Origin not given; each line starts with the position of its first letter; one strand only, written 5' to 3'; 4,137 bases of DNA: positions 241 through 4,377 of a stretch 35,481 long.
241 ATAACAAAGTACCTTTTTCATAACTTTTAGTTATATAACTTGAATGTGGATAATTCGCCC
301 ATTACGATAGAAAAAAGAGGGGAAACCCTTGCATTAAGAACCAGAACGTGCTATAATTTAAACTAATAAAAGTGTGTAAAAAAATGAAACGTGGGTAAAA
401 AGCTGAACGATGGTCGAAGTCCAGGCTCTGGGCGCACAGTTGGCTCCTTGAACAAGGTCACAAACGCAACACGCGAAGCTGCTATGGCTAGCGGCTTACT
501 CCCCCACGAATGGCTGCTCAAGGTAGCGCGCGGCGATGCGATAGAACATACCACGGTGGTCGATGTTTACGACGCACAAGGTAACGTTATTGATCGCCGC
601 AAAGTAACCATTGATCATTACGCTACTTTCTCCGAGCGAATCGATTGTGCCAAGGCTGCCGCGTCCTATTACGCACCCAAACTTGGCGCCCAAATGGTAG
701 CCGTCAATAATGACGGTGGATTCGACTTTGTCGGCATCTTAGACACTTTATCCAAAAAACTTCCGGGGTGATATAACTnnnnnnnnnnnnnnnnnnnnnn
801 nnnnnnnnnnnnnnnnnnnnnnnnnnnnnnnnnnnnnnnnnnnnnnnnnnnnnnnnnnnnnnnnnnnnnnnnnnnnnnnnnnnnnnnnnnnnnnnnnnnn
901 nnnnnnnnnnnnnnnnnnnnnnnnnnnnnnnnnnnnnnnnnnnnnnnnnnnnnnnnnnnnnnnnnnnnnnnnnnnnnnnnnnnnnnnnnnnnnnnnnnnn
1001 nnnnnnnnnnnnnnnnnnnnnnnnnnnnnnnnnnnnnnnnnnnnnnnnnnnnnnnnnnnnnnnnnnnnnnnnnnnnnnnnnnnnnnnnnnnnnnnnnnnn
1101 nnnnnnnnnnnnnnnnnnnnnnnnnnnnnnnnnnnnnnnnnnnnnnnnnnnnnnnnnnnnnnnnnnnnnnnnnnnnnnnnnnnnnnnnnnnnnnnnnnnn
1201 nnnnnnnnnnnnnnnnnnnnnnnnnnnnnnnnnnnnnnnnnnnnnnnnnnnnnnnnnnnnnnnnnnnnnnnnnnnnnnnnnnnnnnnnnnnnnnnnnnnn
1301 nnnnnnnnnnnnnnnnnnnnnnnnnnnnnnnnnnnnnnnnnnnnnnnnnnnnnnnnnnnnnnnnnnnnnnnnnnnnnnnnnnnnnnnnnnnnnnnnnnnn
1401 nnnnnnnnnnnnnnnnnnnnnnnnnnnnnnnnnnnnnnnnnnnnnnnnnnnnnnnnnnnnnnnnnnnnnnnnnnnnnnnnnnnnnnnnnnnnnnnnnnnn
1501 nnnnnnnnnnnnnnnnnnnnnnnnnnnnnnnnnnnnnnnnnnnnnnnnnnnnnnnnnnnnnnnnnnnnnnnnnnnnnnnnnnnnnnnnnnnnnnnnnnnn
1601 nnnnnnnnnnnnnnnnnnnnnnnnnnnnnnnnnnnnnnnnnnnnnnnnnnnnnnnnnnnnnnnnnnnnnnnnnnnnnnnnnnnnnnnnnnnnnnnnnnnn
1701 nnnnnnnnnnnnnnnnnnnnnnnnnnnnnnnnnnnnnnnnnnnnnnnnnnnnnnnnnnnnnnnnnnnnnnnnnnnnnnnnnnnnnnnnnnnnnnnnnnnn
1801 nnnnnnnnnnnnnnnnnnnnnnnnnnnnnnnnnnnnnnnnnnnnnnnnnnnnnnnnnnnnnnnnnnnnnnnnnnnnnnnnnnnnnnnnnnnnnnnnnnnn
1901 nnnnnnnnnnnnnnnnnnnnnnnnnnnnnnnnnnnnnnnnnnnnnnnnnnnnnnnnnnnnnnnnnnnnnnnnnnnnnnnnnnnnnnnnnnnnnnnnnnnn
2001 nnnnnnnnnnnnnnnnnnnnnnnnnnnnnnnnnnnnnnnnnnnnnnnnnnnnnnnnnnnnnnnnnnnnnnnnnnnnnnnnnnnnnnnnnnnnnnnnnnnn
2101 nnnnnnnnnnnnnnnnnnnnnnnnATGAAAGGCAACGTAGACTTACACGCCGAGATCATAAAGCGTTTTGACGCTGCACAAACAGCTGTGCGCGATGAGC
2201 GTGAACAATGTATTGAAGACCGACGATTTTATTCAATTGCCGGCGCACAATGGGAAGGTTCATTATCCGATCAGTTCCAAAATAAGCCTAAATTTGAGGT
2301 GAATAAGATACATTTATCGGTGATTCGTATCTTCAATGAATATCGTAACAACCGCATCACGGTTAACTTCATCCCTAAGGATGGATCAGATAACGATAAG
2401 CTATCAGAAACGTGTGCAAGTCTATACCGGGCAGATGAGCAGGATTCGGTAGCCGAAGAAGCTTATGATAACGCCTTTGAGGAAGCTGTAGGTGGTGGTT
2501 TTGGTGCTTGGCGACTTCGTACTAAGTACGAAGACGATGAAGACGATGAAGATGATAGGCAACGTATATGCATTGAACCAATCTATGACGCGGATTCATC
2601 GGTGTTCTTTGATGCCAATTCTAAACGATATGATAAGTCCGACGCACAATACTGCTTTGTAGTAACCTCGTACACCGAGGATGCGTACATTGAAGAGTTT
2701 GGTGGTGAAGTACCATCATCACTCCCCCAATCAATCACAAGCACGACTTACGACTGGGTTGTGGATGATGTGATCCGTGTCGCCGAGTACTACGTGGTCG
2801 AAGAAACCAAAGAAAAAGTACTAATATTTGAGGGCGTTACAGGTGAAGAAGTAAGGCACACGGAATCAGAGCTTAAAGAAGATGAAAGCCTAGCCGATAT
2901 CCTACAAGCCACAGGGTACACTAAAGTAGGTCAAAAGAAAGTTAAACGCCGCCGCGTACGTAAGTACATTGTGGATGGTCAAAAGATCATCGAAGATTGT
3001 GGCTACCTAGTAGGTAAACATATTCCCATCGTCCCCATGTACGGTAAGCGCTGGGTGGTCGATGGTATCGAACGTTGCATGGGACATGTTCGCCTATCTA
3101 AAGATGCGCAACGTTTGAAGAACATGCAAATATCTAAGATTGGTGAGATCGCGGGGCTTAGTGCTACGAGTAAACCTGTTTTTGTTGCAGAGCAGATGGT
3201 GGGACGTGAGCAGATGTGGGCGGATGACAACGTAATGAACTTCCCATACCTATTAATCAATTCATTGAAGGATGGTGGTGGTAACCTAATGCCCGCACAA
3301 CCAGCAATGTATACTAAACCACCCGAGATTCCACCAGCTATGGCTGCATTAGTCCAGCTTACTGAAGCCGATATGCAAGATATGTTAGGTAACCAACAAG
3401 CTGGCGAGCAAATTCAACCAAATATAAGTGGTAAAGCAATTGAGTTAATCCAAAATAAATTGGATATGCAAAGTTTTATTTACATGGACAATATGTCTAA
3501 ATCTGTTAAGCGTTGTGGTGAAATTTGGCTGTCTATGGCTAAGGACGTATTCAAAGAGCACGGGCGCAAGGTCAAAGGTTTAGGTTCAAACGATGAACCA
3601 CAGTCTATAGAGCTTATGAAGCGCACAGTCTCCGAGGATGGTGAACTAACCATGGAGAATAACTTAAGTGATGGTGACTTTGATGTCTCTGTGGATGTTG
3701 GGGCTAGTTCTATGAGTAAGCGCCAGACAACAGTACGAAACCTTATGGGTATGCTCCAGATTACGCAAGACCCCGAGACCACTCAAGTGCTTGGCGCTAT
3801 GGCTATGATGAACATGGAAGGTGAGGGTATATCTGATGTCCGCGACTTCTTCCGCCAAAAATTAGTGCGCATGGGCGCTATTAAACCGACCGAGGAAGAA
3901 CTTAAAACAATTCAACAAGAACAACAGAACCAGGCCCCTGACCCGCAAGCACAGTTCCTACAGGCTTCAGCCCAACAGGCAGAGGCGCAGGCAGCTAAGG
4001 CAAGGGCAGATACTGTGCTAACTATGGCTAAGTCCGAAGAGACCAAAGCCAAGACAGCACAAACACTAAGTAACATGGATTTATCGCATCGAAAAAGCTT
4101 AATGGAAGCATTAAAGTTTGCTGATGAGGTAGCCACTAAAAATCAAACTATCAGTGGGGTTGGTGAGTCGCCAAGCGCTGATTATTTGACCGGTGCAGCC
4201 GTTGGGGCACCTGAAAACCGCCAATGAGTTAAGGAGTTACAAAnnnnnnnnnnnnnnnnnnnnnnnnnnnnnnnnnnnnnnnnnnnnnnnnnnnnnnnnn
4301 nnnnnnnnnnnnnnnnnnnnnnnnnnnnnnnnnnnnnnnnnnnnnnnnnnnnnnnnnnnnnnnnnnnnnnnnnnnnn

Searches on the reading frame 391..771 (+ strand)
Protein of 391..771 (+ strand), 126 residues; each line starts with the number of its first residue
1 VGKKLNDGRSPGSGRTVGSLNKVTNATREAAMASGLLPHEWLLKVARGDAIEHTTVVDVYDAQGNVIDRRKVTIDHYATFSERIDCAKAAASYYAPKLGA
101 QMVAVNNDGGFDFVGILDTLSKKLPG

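Call 8: search_protein_families(library=phrogs, proteins=[window:391-771:+], max_evalue=0.001)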
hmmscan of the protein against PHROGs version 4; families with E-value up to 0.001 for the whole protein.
window:391-771:+ (126 aa): 1 family
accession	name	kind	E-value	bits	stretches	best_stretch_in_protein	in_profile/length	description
phrog_15261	-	unknown function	4.9e-06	27.9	0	6-53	8-55/99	-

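Call 28: find_encoding_contigs(protein=window:391-771:+, flank=10000, max_places=10)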
Protein window:391-771:+ (126 aa): no gene with exactly this product is on record in the collection.

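Call 50: find_homologous_proteins(query=window:391-771:+)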
Query window:391-771:+ (126 aa): 41 proteins with E <= 0.001 among 62 candidates.
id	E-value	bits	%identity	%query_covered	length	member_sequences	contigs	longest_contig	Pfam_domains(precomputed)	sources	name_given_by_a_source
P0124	7.3e-77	273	99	100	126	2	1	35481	-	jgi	-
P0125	9.0e-27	111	51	94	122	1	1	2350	-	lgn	-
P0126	1.0e-26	111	54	94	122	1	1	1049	-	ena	-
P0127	1.1e-26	111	54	94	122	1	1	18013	-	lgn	-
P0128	1.1e-26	111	52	94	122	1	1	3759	-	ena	-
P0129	1.1e-26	111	54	94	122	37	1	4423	-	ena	-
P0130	1.4e-26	111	54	94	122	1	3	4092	-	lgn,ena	-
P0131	1.7e-26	110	50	94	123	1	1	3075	-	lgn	-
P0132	2.3e-26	110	50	94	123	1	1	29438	-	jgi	jgi:hypothetical protein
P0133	2.6e-26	110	53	94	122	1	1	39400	-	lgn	-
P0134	3.0e-26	110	52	94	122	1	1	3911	-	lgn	-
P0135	3.1e-26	110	53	94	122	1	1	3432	-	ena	-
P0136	4.0e-26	109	54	94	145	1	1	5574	-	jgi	jgi:hypothetical protein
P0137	4.1e-26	109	51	94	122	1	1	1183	-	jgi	-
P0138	5.3e-26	109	53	94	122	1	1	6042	-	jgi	jgi:hypothetical protein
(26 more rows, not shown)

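Call 67: find_encoding_contigs(protein=P0127, flank=10000, max_places=3)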
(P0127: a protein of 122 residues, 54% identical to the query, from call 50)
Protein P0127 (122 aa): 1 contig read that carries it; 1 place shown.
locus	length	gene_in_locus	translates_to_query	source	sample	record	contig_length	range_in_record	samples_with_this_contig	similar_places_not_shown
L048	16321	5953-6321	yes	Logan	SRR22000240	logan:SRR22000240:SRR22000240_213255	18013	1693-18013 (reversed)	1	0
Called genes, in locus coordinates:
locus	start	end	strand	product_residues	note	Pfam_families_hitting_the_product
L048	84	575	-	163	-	-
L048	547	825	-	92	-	PF00226:DnaJ, PF00684:DnaJ_CXXCXGXG (weak)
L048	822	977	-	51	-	-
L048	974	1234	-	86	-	PF11753:DUF3310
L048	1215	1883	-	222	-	PF02511:Thy1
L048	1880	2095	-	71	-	-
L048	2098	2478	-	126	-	PF13876:Phage_gp49_66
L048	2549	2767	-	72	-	-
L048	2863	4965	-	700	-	PF12965:DUF3854, PF19263:DUF5906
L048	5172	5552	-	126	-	-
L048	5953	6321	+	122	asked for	-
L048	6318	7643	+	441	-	-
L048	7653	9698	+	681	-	PF16510:P22_portal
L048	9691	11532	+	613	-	PF14284:PcfJ (faint)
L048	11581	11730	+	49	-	-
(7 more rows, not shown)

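Call 68: find_encoding_contigs(protein=P0133, flank=10000, max_places=3)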
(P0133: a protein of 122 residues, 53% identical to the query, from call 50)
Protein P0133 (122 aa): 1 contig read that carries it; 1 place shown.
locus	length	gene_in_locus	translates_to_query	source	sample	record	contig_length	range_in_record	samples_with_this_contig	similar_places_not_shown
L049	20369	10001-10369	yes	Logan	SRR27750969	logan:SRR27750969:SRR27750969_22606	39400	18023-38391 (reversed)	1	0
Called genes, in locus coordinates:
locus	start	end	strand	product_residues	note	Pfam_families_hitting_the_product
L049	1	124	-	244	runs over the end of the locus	PF12705:PDDEXK_1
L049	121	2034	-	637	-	PF00476:DNA_pol_A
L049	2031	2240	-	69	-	-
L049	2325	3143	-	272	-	-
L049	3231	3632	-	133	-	-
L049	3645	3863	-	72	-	-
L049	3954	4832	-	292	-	PF01068:DNA_ligase_A_M (weak), PF14743:DNA_ligase_OB_2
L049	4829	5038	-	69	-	-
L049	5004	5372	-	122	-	-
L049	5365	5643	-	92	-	PF00226:DnaJ, PF00684:DnaJ_CXXCXGXG (weak)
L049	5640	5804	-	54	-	-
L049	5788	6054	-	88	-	PF11753:DUF3310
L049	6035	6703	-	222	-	PF02511:Thy1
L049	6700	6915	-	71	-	-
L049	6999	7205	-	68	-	-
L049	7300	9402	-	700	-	PF12965:DUF3854, PF19263:DUF5906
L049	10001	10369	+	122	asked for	-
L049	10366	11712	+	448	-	-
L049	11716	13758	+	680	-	PF16510:P22_portal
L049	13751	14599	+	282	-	-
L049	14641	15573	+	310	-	-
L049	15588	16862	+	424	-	PF11651:P22_CoatProtein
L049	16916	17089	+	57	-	-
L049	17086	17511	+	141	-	-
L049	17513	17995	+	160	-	PF11650:P22_Tail-4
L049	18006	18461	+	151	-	-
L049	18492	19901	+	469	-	PF11134:Phage_stabilise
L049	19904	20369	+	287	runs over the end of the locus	-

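Call 78: find_encoding_contigs(protein=P0124, flank=3000, max_places=6)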
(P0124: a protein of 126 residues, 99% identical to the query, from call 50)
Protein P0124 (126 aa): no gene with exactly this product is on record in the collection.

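Call 117: search_protein_families(library=pfam, proteins=[window:391-771:+], max_evalue=1)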
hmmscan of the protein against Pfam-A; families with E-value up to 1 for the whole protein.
window:391-771:+ (126 aa): 0 families

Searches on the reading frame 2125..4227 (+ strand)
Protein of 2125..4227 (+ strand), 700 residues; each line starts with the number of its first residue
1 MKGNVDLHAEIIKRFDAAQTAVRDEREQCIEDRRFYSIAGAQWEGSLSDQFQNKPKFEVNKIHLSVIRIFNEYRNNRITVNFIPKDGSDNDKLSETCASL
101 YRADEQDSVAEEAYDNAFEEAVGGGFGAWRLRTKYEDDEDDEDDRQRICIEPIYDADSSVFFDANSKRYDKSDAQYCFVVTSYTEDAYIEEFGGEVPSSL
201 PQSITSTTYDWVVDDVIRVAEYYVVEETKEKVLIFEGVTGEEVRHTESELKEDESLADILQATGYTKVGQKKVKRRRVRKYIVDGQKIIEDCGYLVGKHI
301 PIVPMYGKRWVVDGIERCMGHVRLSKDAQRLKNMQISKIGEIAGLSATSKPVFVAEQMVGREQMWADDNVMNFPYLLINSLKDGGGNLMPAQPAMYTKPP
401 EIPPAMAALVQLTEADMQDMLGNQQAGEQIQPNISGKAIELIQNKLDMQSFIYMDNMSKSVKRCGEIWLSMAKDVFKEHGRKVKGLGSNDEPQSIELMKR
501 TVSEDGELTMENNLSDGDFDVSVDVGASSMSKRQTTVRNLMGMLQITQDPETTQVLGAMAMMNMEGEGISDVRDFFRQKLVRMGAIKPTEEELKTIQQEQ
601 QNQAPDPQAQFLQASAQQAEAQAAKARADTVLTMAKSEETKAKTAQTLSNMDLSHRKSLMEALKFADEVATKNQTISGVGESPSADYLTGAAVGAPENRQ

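Call 8: search_protein_families(library=phrogs, proteins=[window:2125-4227:+], max_evalue=0.001)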
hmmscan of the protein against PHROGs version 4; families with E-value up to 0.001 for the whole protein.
window:2125-4227:+ (700 aa): 3 families
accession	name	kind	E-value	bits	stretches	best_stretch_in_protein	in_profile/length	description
phrog_156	-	head and packaging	9.1e-146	488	1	4-668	8-657/681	portal protein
phrog_14911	-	unknown function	5.3e-105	352.7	1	5-408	4-403/404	-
phrog_1216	-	head and packaging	0.00092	18.8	1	516-668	534-679/714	portal protein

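Call 54: search_dna_similar(query=window:2125-4227:+, collection=phages, mode=protein, max_rows=25)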
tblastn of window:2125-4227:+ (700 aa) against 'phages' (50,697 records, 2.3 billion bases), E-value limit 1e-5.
Records with a match: 245; places in all: 246; records where one place covers at least 80% of the query: 181.
Best place of each record, by identity: 60-80% 1; <60% 244.
By first word of the organism name: Salmonella 96; Vibrio 34; Escherichia 29; Enterobacteria 16; Bacteriophage 15; Caudoviricetes 8; Ralstonia 5; Pseudomonas 3; Hamiltonella 3; Sodalis 3; and 17 more.
By host as written in the record: - 33; Salmonella enterica subsp. enterica serovar Typhimurium 21; Salmonella sp. 17; Escherichia coli 15; Vibrio crassostreae 12; Salmonella enterica 11; Vibrio lentus 8; Candidatus Hamiltonella defensa 5; and 85 more.
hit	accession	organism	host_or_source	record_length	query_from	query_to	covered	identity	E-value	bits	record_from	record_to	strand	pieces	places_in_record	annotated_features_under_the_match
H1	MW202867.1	Caudoviricetes sp.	Manatee Spring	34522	7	664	94%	61.2%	0e+0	646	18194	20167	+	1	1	phage P22 like portal protein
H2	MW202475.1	Caudoviricetes sp.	Manatee Spring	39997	7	652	92%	56.9%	0e+0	617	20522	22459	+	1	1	phage P22 like portal protein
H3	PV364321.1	Pseudomonas phage PfAn1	Pseudomonas fluorescens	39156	7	589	83%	48.4%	2e-147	480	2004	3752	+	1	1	putative portal protein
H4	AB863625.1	Ralstonia phage RSK1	Ralstonia solanacearum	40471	6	590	84%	44.6%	2e-132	437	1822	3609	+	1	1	putative portal protein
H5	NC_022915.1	Ralstonia phage RSK1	Ralstonia solanacearum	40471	6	590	84%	44.6%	2e-132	437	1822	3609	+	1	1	portal protein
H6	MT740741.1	Ralstonia phage Hennie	Ralstonia pseudosolanacearum I-31 ...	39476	6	590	84%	44.4%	3e-132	436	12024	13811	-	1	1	portal protein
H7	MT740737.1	Ralstonia phage Firinga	Ralstonia pseudosolanacearum I-15 ...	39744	6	590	84%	44.4%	3e-132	436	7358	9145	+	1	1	portal protein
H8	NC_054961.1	Ralstonia phage Firinga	Ralstonia pseudosolanacearum I-15 ...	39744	6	590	84%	44.4%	3e-132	436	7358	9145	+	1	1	portal protein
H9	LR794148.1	Hamiltonella phage APSE-8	aphid host's whole body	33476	8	592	84%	40.6%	3e-101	346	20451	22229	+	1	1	Portal protein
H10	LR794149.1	Bacteriophage APSE-7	aphid host's whole body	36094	8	592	84%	40.6%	1e-100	345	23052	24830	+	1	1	Portal protein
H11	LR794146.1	Bacteriophage APSE-7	aphid host's whole body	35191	8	592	84%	40.6%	1e-100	345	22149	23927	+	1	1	Portal protein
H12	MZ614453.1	Salmonella phage MS2 LVA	Salmonella sp.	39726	8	596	84%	40.2%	1e-100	345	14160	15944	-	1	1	record has no annotation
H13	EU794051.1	Bacteriophage APSE-4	Candidatus Hamiltonella defensa strain ...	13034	8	592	84%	40.4%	2e-100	344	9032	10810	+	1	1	P19: portal protein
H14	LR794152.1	Bacteriophage APSE-2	aphid host's whole body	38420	8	592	84%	40.4%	2e-100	344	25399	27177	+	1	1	Portal protein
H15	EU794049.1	Bacteriophage APSE-2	Candidatus Hamiltonella defensa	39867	8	592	84%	40.4%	7e-100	342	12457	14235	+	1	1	P19: portal protein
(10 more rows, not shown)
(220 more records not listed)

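Call 90: find_related_loci(query=window:2125-4227:+, collection=viral_contigs, flank=10000)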
Query window:2125-4227:+ (700 aa) in viral_contigs; peptide patterns used: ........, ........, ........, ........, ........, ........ (x = any residue, [..] = any of these).
599 stretches matched a pattern (row limit reached: there are more); 583 encode a relative of the query (tblastn E <= 1e-3); the best 80 are kept; 80 distinct loci.
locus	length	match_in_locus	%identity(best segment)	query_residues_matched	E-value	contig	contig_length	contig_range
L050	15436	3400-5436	66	7-683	0e+0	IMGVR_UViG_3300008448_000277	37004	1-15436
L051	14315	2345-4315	62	7-664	0e+0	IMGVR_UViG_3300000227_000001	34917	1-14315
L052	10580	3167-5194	62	7-683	0e+0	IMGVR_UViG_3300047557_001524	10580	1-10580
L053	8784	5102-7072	63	7-663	0e+0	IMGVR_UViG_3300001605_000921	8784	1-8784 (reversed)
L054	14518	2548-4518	64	7-664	0e+0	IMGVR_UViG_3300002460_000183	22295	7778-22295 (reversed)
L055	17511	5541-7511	64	7-664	0e+0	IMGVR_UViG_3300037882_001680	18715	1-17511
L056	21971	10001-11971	63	7-664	0e+0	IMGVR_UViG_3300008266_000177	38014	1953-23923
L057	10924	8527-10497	64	7-664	0e+0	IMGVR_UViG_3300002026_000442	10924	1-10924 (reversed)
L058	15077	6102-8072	64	7-664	0e+0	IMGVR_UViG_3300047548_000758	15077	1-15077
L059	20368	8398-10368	63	7-664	0e+0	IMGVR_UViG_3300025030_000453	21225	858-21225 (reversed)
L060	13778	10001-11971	63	7-664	0e+0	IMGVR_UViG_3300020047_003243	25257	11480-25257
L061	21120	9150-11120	63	7-664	0e+0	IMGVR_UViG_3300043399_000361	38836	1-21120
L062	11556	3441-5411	63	7-664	0e+0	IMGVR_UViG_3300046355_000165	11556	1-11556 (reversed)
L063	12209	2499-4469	63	7-664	0e+0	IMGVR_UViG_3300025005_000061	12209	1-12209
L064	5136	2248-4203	65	6-658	0e+0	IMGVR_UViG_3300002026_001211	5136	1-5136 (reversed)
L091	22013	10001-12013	58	7-674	0e+0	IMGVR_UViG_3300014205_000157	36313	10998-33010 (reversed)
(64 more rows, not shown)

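Call 117: search_protein_families(library=pfam, proteins=[L091:8047-8616:+], max_evalue=1)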
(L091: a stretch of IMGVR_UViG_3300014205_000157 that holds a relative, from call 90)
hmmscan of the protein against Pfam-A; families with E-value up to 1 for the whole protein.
L091:8047-8616:+ (189 aa): 2 families
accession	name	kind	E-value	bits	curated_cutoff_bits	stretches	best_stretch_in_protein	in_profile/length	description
PF09329.16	zf-primase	-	0.027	14.7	28.8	1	10-26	5-21/46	Primase zinc finger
PF23922.1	DUF7261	-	0.39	11.4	27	1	101-175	36-111/169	Family of unknown function (DUF7261)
